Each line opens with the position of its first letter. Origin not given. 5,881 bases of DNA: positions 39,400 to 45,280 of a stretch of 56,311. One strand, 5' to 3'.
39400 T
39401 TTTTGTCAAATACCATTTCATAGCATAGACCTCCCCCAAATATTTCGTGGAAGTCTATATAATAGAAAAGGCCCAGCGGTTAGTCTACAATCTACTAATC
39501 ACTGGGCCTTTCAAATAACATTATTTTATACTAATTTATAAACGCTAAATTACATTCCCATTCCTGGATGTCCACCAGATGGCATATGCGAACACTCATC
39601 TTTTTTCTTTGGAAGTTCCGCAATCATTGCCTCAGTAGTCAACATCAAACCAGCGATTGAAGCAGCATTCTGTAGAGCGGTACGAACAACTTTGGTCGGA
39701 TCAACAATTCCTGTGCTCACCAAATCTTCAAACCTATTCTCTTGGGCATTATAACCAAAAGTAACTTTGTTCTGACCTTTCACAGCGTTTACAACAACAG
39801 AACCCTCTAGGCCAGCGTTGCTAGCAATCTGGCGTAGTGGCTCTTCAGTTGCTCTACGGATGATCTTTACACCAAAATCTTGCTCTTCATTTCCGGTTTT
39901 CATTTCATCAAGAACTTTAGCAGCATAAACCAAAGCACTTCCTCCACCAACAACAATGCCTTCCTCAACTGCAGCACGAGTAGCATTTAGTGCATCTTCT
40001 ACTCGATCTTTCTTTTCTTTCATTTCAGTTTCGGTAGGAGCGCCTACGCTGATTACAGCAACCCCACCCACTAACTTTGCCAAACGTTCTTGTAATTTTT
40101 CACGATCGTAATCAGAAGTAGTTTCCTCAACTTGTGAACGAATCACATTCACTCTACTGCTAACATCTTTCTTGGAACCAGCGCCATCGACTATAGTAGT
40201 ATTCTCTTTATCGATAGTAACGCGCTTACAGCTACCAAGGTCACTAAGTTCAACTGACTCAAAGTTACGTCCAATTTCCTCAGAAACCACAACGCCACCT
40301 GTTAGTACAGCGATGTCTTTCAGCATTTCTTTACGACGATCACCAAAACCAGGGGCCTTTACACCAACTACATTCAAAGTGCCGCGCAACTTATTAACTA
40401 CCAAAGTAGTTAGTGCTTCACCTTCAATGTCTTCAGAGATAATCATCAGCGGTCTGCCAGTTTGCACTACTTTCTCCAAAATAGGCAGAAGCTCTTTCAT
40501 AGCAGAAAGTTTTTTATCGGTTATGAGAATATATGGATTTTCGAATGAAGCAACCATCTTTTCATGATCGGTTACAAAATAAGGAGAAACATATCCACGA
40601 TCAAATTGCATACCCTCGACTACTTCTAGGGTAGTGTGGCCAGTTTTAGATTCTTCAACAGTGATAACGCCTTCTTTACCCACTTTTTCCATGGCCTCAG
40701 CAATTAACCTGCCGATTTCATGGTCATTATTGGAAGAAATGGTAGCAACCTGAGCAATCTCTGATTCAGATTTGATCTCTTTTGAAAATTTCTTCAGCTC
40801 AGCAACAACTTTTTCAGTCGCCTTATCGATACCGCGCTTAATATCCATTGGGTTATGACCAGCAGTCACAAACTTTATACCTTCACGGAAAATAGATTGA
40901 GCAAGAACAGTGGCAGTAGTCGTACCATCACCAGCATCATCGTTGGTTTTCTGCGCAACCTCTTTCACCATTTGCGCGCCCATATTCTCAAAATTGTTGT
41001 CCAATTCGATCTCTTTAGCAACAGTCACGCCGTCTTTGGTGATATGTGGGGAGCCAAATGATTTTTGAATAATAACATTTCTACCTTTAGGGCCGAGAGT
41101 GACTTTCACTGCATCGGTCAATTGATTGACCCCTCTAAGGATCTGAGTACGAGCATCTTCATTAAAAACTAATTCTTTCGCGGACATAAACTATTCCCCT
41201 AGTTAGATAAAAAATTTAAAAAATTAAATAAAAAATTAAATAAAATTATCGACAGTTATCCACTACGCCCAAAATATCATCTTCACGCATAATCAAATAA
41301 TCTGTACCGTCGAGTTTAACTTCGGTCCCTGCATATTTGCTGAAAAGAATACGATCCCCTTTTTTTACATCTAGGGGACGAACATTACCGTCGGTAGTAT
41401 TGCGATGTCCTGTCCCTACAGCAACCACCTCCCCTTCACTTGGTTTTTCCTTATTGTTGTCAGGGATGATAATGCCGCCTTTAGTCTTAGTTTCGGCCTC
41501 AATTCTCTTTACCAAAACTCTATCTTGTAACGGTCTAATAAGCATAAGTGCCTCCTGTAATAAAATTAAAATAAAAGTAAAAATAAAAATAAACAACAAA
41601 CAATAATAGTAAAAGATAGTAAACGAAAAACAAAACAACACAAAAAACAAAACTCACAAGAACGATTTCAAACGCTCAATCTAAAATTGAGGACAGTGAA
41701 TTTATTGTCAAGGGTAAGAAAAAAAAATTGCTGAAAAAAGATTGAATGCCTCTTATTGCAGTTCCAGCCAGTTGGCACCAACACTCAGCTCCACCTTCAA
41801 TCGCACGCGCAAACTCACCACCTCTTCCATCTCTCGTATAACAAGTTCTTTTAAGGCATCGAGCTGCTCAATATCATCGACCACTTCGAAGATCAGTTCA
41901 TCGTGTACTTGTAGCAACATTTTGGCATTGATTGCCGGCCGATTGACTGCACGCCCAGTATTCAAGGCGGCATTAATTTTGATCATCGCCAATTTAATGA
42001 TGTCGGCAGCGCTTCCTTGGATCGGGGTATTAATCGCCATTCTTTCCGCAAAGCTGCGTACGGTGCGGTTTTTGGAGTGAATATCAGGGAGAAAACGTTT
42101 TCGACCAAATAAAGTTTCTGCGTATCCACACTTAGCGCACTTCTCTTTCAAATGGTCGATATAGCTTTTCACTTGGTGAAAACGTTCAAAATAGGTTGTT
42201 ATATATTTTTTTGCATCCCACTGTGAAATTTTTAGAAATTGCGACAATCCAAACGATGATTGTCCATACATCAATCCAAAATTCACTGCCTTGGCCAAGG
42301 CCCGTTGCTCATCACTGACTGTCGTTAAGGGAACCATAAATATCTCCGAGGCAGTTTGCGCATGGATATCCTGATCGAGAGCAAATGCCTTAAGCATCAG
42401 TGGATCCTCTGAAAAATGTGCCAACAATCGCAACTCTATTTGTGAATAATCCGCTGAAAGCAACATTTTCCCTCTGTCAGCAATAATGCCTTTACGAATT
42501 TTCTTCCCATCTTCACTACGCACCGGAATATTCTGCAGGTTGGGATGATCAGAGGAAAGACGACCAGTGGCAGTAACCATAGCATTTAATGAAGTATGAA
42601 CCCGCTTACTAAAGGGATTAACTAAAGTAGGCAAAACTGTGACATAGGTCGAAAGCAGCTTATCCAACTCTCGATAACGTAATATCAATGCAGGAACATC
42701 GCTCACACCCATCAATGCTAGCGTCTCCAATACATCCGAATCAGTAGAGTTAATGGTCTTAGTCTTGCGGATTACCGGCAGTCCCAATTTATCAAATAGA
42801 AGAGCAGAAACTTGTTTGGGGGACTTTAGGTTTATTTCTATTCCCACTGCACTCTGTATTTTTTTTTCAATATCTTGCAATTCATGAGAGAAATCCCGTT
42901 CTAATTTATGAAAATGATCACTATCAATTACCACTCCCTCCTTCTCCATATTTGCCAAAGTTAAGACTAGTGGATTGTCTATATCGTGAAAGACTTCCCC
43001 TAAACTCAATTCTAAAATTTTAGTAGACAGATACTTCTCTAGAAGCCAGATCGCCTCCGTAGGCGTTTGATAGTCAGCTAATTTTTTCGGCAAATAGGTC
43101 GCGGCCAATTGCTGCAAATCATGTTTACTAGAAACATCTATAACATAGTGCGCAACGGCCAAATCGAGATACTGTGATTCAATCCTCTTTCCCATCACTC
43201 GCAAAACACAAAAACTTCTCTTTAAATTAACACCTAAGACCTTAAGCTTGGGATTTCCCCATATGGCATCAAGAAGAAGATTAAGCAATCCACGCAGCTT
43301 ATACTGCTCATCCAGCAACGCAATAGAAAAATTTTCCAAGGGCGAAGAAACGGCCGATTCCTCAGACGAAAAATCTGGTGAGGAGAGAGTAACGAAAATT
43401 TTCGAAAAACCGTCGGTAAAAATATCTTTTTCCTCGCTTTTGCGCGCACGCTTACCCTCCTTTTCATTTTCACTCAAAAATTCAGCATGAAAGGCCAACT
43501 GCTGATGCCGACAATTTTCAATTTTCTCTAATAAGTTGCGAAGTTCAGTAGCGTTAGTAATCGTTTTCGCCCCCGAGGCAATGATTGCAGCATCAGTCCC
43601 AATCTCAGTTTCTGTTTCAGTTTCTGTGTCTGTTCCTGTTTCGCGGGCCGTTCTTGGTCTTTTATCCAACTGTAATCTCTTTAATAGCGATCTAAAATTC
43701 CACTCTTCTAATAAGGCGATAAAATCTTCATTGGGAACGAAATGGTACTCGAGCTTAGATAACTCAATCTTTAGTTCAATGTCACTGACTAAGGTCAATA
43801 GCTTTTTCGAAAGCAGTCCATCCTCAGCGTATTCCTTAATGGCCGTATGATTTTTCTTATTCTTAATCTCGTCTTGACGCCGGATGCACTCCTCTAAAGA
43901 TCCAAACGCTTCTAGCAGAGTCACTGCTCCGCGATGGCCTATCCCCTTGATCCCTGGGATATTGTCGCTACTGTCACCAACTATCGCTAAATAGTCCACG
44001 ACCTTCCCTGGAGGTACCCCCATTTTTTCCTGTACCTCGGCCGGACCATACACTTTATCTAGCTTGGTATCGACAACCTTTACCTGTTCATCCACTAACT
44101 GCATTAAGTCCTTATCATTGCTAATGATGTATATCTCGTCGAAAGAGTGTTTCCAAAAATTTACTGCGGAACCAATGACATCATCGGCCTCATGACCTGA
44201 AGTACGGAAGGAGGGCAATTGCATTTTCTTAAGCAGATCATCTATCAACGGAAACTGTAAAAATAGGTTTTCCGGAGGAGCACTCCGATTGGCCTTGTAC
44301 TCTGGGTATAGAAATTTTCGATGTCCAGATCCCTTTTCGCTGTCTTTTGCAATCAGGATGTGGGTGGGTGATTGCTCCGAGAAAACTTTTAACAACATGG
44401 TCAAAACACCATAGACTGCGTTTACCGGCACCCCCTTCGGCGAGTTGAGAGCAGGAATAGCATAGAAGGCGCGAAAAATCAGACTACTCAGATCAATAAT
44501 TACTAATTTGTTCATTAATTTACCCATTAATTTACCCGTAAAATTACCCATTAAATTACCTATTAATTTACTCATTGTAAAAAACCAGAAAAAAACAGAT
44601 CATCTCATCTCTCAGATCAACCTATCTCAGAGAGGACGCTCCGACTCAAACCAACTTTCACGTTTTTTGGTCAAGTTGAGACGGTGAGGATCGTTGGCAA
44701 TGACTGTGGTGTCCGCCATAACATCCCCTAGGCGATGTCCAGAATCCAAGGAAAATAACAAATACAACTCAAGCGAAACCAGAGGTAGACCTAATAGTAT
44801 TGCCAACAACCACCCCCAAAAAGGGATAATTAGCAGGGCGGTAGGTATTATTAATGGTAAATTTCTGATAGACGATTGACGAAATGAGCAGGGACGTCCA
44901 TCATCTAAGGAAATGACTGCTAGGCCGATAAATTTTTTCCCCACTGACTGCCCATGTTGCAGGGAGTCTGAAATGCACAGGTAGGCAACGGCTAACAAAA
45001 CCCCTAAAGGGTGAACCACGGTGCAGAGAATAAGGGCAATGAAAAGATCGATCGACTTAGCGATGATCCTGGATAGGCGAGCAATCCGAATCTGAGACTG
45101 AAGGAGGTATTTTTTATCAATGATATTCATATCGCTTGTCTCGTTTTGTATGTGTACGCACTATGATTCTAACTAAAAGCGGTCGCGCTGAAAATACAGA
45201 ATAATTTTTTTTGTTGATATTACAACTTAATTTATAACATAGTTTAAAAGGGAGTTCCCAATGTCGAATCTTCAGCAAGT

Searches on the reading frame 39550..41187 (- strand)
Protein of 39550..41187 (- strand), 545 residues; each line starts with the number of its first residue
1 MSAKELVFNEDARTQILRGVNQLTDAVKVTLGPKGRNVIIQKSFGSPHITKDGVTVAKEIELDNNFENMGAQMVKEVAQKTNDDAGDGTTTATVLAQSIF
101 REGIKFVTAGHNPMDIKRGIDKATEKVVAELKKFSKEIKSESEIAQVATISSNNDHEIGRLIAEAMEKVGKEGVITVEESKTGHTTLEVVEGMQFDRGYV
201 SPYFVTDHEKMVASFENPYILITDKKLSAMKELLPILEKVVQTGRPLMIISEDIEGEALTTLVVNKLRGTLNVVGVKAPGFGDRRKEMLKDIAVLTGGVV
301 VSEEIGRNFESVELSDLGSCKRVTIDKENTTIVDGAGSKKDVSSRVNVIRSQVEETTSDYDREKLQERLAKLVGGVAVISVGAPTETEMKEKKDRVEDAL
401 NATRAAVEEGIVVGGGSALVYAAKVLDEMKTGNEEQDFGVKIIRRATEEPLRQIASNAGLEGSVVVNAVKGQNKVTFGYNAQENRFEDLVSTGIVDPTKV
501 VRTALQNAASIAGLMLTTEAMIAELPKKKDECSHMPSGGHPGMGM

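Call 16: search_protein_families(library=pfam, proteins=[window:39550-41187:-], max_evalue=0.00001)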
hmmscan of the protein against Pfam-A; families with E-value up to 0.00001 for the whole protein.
window:39550-41187:- (545 aa): 1 family
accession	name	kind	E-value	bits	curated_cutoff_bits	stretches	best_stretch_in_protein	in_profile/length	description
PF00118.29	Cpn60_TCP1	-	7.8e-84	282.5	34.3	1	23-523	1-487/490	TCP-1/cpn60 chaperonin family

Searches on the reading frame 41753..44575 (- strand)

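Call 16: search_protein_families(library=pfam, proteins=[window:41753-44575:-], max_evalue=0.00001)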
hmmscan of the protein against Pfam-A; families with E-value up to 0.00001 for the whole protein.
window:41753-44575:- (940 aa): 3 families
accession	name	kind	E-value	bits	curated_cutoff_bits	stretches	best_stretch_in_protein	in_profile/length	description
PF00476.26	DNA_pol_A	-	2e-146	488.3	34.3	1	553-938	2-381/381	DNA polymerase family A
PF02739.22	5_3_exonuc_N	-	1.9e-49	168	34.3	1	23-186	1-164/164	5'-3' exonuclease, N-terminal resolvase-like domain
PF01367.25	5_3_exonuc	-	5.9e-27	94.4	40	1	187-278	1-92/97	5'-3' exonuclease, C-terminal SAM fold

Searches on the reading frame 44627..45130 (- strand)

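Call 16: search_protein_families(library=pfam, proteins=[window:44627-45130:-], max_evalue=0.00001)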
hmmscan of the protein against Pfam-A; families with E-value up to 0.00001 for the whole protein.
window:44627-45130:- (167 aa): 1 family
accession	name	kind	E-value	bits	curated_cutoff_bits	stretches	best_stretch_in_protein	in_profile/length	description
PF06271.18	RDD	-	4.7e-11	43.6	24.1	1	28-139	39-136/137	RDD family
